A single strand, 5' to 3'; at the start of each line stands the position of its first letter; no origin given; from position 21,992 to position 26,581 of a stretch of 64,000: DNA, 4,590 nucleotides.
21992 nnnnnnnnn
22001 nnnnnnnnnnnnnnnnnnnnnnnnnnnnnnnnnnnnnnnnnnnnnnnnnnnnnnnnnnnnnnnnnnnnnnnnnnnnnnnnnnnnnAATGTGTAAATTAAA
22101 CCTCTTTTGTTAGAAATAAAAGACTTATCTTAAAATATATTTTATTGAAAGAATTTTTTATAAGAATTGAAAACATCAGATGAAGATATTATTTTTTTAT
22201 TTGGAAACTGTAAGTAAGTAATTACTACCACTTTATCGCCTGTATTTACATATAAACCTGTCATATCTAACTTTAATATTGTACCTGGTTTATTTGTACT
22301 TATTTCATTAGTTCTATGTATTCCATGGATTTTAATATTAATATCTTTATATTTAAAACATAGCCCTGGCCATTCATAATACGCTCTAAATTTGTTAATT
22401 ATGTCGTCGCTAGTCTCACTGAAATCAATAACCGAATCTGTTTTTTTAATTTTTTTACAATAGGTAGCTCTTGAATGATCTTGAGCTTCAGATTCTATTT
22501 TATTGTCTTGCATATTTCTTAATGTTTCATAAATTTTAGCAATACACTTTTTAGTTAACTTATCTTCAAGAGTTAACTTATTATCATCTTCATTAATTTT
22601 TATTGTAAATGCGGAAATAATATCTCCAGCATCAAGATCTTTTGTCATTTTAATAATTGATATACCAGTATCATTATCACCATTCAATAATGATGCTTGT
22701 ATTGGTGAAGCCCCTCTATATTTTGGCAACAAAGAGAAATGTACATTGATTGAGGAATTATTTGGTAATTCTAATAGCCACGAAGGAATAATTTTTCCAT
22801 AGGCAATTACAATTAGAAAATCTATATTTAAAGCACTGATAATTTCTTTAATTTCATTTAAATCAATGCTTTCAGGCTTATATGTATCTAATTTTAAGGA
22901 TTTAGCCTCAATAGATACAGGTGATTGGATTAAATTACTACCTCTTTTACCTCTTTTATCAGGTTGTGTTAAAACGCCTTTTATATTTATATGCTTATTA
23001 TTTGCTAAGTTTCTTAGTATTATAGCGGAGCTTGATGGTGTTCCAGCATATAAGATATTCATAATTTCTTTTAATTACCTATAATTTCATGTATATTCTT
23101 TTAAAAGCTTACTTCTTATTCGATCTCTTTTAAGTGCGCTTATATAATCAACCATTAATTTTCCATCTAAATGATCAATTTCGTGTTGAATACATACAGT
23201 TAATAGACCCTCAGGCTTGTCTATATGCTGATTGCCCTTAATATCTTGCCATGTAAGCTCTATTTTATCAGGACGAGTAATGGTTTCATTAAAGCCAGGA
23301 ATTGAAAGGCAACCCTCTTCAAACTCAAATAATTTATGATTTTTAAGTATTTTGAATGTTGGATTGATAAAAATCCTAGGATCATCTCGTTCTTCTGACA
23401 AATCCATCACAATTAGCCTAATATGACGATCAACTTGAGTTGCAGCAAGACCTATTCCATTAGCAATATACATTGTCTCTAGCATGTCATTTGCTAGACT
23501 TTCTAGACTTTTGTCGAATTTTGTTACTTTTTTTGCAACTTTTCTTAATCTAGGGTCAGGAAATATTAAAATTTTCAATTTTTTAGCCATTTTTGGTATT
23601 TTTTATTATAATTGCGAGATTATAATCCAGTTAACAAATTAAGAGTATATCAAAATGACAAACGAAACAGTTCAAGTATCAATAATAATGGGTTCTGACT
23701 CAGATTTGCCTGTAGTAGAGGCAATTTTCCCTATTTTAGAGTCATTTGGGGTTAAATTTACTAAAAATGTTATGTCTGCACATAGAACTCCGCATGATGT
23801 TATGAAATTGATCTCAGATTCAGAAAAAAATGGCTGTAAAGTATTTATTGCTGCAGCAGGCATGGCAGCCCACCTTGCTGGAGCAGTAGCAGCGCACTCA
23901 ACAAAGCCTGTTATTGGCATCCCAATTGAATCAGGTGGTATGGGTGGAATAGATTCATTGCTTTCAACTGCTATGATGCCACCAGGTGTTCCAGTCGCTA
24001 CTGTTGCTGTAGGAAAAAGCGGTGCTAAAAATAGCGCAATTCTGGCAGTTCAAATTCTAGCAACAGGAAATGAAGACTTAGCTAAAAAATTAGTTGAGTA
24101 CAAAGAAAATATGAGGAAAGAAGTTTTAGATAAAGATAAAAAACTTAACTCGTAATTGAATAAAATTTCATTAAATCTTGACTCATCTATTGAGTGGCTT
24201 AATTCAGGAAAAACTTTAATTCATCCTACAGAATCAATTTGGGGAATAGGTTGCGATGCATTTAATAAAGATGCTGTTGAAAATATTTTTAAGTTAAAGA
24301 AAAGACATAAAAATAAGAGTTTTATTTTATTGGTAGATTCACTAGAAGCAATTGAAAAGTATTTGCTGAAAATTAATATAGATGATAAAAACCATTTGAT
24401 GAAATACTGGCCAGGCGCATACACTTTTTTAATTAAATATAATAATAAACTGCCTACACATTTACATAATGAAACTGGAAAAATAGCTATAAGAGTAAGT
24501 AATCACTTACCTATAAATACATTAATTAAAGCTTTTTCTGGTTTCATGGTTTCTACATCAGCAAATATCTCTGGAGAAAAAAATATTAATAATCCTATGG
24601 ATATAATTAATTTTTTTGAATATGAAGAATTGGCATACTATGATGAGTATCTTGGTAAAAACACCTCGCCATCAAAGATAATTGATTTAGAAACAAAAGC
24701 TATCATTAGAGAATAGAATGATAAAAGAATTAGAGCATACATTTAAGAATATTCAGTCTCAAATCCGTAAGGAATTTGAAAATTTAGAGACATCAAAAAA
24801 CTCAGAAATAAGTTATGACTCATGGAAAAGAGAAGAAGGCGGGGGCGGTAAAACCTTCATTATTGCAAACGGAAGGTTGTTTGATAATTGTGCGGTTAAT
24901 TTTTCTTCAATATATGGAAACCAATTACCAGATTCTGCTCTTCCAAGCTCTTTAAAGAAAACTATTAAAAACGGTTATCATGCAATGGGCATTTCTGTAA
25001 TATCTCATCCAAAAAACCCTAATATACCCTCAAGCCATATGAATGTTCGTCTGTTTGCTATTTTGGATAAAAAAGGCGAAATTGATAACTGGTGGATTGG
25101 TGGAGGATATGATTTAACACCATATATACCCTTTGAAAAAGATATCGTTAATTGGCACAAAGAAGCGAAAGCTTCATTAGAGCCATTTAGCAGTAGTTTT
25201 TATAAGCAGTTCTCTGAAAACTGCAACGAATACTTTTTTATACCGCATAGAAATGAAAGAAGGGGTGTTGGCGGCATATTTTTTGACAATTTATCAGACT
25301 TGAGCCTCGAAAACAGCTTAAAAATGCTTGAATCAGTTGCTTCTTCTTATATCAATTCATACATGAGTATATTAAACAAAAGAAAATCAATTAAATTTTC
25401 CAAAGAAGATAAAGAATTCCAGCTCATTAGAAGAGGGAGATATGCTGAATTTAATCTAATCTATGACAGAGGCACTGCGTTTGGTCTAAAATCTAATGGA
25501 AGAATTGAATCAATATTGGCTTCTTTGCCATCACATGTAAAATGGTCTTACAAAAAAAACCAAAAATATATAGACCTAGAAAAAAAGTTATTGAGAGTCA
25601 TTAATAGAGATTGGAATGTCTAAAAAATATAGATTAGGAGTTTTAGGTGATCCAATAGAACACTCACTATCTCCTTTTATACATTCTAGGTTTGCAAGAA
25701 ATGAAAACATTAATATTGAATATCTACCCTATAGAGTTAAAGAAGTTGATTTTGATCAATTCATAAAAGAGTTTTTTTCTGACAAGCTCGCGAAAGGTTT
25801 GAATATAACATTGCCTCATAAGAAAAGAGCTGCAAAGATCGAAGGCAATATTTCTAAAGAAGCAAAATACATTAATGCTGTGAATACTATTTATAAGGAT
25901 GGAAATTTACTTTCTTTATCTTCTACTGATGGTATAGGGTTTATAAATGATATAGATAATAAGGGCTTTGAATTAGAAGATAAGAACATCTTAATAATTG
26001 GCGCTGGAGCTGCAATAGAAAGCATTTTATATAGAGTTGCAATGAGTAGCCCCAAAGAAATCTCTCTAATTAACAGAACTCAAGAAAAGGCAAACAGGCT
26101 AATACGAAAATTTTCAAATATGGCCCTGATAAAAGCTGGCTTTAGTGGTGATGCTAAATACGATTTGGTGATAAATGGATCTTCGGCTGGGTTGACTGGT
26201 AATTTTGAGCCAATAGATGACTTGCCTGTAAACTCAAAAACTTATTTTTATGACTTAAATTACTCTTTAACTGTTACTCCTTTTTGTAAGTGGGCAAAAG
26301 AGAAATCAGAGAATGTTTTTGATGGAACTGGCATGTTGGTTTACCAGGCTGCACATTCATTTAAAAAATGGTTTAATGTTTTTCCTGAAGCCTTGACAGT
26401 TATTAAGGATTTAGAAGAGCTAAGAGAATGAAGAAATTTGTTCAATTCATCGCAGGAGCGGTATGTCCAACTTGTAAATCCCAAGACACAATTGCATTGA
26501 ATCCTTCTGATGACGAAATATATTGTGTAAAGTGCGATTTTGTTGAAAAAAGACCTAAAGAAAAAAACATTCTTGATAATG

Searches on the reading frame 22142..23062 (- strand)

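Call 31: search_protein_families(library=ncbifam, max_evalue=1e-25, proteins=[window:22142-23062:-])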
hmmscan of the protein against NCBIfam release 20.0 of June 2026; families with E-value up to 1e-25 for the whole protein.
window:22142-23062:- (306 aa): 3 families
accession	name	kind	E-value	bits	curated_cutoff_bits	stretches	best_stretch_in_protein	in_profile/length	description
TIGR00460.1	fmt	equivalog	3.2e-74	249.9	201.5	1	1-303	1-306/315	methionyl-tRNA formyltransferase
NF005998.1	PRK08125.1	equivalog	2.2e-40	138.7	777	1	24-290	23-285/649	bifunctional UDP-4-amino-4-deoxy-L-arabinose formyltransferase/UDP-glucuronic acid oxidase ArnA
NF005414.0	PRK06988.1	equivalog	9e-32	110.3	316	1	25-282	26-283/311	formyltransferase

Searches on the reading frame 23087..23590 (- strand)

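Call 31: search_protein_families(library=ncbifam, max_evalue=1e-25, proteins=[window:23087-23590:-])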
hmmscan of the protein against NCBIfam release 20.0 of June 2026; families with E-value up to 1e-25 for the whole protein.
window:23087-23590:- (167 aa): 4 families
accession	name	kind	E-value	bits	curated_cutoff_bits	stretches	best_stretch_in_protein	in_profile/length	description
NF001159.1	PRK00150.1-3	subfamily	3.8e-46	156.7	125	1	5-162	3-162/167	peptide deformylase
TIGR00079.1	pept_deformyl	equivalog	9.3e-46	155.3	103.95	1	5-162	2-159/161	peptide deformylase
NF009484.0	PRK12846.1-5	equivalog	4.7e-44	150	190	1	6-161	5-158/165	peptide deformylase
NF009483.0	PRK12846.1-4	equivalog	4.4e-27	94.9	267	1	7-152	6-158/193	peptide deformylase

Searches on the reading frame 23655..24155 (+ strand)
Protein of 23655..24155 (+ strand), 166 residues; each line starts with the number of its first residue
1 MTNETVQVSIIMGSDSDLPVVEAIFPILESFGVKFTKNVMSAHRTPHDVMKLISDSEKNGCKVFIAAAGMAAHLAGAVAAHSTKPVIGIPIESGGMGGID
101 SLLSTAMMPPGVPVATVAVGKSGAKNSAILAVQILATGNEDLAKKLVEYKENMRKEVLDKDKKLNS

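Call 31: search_protein_families(library=ncbifam, max_evalue=1e-25, proteins=[window:23655-24155:+])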
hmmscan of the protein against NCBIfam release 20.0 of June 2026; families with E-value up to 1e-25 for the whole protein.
window:23655-24155:+ (166 aa): 1 family
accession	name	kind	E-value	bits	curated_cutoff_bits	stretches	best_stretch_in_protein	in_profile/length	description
TIGR01162.1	purE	equivalog_domain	1.6e-56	190.1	149.6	1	8-164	1-155/156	5-(carboxyamino)imidazole ribonucleotide mutase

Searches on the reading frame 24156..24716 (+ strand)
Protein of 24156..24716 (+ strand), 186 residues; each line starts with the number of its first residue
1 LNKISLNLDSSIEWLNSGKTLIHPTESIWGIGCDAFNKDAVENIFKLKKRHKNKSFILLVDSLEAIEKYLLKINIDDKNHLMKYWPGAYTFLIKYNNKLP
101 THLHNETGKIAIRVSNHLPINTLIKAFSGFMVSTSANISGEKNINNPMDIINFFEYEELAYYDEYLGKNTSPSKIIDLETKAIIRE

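Call 31: search_protein_families(library=ncbifam, max_evalue=1e-25, proteins=[window:24156-24716:+])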
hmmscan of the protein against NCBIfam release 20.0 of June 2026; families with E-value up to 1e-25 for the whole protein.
window:24156-24716:+ (186 aa): 2 families
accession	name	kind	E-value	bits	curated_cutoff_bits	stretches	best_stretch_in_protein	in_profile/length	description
NF007919.1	PRK10634.1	equivalog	8.5e-40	136.1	175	1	13-185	3-176/176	L-threonylcarbamoyladenylate synthase type 1 TsaC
TIGR00057.1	TIGR00057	equivalog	2.7e-37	128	123.2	1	8-185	11-189/202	L-threonylcarbamoyladenylate synthase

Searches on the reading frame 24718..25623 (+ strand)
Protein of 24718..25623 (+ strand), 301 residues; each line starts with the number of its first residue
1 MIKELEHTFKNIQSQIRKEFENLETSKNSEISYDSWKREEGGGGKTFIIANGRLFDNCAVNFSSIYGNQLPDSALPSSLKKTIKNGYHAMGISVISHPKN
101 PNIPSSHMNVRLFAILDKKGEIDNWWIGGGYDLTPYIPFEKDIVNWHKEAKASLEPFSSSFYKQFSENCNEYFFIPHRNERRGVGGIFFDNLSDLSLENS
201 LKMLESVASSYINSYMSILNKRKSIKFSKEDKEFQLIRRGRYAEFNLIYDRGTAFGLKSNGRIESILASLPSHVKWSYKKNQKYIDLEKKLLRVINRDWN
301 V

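Call 31: search_protein_families(library=ncbifam, max_evalue=1e-25, proteins=[window:24718-25623:+])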
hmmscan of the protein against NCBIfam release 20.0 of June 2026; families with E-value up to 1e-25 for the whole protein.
window:24718-25623:+ (301 aa): 1 family
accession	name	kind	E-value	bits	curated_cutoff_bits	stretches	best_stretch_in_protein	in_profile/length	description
NF003727.1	PRK05330.1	equivalog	1.2e-104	349.5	297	1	4-298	3-293/294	oxygen-dependent coproporphyrinogen oxidase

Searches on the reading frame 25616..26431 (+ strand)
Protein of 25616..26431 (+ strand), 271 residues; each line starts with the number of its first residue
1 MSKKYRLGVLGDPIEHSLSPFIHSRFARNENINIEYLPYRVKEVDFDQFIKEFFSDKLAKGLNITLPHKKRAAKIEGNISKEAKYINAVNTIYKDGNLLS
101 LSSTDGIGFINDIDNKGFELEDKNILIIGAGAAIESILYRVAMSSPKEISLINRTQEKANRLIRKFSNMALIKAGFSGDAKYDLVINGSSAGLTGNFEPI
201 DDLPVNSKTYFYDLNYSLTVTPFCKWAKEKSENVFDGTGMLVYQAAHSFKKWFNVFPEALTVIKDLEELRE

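Call 32: search_protein_families(library=ncbifam, max_evalue=1e-25, proteins=[window:25616-26431:+])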
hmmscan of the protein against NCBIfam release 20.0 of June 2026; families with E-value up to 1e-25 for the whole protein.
window:25616-26431:+ (271 aa): 12 families
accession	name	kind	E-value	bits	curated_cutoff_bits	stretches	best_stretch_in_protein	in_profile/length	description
NF001310.0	PRK00258.1-2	equivalog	3.1e-72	243.1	221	1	6-268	4-274/279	shikimate dehydrogenase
TIGR00507.1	aroE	equivalog_domain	1.7e-64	217.6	200.2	1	7-265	3-264/270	shikimate dehydrogenase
NF001312.0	PRK00258.1-4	equivalog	3.3e-48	164.4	295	1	5-259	10-270/285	shikimate dehydrogenase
NF001316.0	PRK00258.2-5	equivalog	8.8e-45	153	247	1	7-254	4-245/263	shikimate dehydrogenase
NF001315.0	PRK00258.2-4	equivalog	7.6e-42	143.4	413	1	9-253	12-266/284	shikimate dehydrogenase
NF001319.0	PRK00258.3-3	equivalog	3.8e-41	141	252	1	3-257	5-261/279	shikimate dehydrogenase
NF001314.0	PRK00258.2-2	equivalog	1.4e-39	135.9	248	1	6-257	9-274/290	shikimate dehydrogenase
NF001322.0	PRK00258.3-6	equivalog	9.9e-32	110.3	285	1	5-258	6-255/272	shikimate dehydrogenase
NF001313.0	PRK00258.2-1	equivalog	2.7e-31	109.2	431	1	7-253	12-273/290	shikimate dehydrogenase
NF009200.0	PRK12548.1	subfamily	5.1e-30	104.8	432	1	7-252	12-273/289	shikimate dehydrogenase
NF001311.0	PRK00258.1-3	equivalog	1.3e-27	96.7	235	1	3-255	4-258/279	shikimate dehydrogenase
TIGR01809.1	Shik-DH-AROM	equivalog_domain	5.7e-26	91.3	196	0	6-172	7-175/282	shikimate dehydrogenase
